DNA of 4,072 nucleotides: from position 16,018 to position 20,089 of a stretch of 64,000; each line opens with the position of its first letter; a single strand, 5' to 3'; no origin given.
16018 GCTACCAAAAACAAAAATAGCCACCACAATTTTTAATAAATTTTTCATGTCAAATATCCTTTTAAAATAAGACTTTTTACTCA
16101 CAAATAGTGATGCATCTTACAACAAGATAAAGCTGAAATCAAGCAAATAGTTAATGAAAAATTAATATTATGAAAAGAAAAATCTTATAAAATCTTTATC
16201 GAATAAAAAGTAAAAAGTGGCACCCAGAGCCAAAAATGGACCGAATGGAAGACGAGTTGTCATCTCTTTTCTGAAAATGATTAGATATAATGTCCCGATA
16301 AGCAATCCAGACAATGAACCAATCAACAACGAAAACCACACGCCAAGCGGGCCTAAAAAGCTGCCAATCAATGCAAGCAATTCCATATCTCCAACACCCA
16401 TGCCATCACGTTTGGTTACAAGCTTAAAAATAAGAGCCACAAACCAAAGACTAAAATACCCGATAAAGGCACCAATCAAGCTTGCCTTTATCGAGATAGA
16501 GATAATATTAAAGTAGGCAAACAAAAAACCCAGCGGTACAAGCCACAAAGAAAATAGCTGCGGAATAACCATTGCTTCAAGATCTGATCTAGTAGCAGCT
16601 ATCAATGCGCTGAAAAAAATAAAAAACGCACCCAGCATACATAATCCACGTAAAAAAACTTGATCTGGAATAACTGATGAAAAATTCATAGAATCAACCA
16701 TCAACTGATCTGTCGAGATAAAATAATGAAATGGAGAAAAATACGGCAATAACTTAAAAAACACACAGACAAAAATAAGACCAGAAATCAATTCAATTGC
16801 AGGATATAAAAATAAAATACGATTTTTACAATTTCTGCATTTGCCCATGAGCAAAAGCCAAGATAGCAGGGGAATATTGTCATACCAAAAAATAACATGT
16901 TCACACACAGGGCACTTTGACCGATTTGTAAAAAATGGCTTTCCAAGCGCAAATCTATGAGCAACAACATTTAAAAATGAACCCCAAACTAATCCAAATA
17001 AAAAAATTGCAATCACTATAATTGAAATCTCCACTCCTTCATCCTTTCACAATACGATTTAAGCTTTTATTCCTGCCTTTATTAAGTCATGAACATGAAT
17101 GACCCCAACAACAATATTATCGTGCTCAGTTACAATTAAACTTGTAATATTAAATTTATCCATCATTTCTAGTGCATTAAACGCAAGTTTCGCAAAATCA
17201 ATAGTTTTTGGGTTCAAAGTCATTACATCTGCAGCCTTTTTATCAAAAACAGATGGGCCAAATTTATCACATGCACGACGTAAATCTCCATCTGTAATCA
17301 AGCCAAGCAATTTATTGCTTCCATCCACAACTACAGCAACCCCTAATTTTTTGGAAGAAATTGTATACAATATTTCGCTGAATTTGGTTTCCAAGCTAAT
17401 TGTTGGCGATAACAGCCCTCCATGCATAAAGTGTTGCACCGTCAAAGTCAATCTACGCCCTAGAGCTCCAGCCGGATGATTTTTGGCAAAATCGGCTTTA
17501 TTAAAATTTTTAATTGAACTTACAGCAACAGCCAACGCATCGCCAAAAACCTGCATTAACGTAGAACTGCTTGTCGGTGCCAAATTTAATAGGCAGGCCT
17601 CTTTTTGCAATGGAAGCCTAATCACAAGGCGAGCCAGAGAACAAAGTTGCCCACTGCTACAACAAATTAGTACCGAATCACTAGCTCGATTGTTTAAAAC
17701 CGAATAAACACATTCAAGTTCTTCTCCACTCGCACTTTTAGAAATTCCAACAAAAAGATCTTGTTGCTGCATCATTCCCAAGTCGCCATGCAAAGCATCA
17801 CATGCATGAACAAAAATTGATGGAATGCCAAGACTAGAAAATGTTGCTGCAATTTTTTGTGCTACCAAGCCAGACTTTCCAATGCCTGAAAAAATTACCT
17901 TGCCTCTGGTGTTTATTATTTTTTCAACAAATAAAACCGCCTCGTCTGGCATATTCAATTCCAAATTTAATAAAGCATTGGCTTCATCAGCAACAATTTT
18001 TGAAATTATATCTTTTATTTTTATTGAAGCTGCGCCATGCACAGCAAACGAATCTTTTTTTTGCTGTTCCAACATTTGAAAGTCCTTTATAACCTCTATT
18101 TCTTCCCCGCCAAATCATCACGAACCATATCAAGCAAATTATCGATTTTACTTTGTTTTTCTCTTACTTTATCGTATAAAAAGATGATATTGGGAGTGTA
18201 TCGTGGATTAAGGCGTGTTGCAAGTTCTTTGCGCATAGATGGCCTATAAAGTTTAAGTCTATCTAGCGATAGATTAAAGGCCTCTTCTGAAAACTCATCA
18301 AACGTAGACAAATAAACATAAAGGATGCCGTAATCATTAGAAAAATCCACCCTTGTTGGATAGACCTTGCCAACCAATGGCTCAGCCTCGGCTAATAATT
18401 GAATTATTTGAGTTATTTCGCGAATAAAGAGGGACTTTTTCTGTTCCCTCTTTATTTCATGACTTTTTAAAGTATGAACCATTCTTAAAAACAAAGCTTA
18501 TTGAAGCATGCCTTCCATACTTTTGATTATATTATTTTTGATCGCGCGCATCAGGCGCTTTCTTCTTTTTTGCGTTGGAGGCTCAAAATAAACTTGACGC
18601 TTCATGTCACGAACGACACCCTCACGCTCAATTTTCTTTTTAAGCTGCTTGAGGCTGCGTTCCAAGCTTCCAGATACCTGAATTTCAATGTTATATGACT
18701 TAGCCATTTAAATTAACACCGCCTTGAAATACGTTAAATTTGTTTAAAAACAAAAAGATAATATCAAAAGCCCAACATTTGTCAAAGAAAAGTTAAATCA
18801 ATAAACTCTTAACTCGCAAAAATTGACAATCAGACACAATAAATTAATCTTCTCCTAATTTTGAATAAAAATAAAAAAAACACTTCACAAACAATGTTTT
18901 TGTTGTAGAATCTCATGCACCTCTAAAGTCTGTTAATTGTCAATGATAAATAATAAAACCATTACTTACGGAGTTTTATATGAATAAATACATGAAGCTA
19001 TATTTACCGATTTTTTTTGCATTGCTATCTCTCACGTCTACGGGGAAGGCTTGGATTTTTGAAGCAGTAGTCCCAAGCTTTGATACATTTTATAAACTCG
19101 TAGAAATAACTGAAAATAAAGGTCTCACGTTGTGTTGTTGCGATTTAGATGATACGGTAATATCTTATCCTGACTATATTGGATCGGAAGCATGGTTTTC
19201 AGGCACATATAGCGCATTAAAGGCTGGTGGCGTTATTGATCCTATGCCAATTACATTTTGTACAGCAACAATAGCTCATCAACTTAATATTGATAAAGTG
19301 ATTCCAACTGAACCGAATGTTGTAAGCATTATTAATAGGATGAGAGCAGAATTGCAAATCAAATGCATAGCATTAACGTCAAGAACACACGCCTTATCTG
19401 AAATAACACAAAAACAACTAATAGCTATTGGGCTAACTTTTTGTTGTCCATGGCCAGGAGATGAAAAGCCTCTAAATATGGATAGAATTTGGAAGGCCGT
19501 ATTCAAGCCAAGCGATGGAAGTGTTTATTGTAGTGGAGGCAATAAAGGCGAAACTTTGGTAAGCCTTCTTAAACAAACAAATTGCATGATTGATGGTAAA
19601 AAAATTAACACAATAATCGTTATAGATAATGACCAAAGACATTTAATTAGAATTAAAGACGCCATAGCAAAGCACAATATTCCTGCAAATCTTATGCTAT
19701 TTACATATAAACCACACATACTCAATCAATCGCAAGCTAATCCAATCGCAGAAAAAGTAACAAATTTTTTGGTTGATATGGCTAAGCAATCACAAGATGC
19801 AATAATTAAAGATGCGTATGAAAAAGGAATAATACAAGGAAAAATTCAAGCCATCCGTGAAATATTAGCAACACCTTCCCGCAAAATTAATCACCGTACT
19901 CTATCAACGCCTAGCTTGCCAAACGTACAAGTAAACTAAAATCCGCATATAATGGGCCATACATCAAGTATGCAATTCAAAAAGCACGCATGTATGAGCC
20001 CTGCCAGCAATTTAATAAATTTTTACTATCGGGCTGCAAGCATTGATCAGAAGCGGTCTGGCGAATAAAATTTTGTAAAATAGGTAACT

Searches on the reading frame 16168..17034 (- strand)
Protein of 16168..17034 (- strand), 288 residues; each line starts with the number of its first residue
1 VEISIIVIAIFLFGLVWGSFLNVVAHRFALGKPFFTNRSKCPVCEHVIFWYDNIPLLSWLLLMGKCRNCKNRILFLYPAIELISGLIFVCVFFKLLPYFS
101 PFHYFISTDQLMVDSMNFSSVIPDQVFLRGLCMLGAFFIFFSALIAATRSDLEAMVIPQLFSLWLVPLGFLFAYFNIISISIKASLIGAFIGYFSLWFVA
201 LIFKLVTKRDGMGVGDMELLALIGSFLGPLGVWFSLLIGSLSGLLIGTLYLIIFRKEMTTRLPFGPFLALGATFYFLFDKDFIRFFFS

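Call 64: search_protein_families(library=pfam, proteins=[window:16168-17034:-], max_evalue=0.01)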
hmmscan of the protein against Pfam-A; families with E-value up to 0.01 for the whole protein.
window:16168-17034:- (288 aa): 2 families
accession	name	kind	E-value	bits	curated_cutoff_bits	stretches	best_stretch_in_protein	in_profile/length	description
PF06750.18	A24_N_bact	-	1.6e-29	102.3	23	1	12-94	1-83/84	Bacterial Peptidase A24 N-terminal domain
PF01478.23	Peptidase_A24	-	3.8e-15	56.6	26.5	1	138-247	1-103/104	Type IV leader peptidase family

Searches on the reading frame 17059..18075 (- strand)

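Call 64: search_protein_families(library=pfam, proteins=[window:17059-18075:-], max_evalue=0.01)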
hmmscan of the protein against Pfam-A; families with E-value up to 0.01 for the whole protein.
window:17059-18075:- (338 aa): 2 families
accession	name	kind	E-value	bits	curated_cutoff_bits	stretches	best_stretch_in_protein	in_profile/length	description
PF00571.33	CBS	-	1.9e-15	57.3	24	2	282-334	2-54/57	CBS domain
PF01380.27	SIS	-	4.4e-15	56.1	25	1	56-184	4-131/131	SIS domain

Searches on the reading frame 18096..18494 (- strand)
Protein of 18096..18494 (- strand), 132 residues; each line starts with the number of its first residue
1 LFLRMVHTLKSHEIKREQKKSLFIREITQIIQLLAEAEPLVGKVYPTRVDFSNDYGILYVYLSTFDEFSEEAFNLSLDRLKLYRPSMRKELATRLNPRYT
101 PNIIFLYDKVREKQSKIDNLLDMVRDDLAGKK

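Call 64: search_protein_families(library=pfam, proteins=[window:18096-18494:-], max_evalue=0.01)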
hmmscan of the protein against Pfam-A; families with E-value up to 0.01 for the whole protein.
window:18096-18494:- (132 aa): 1 family
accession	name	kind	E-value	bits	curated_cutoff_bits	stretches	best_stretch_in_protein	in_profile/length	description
PF02033.23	RBFA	-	1.9e-14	54.3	34.7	1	17-121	3-105/105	Ribosome-binding factor A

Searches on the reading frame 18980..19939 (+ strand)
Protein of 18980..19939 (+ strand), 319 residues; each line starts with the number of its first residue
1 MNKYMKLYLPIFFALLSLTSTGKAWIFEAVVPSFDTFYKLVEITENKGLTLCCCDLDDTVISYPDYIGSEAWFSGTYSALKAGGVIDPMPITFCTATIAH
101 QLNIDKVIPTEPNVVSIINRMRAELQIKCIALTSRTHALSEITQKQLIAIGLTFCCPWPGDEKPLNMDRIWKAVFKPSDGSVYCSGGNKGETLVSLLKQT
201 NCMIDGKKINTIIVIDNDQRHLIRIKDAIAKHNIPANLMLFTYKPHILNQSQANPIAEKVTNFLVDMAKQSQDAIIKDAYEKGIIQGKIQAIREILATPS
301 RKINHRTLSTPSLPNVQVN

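Call 41: search_protein_families(library=pfam, proteins=[window:18980-19939:+])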
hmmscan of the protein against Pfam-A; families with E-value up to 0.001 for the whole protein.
window:18980-19939:+ (319 aa): 1 family
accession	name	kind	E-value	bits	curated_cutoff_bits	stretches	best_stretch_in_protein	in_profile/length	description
PF11019.14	DUF2608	-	1.1e-16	61.5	22.6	1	43-249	12-216/244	Protein of unknown function (DUF2608)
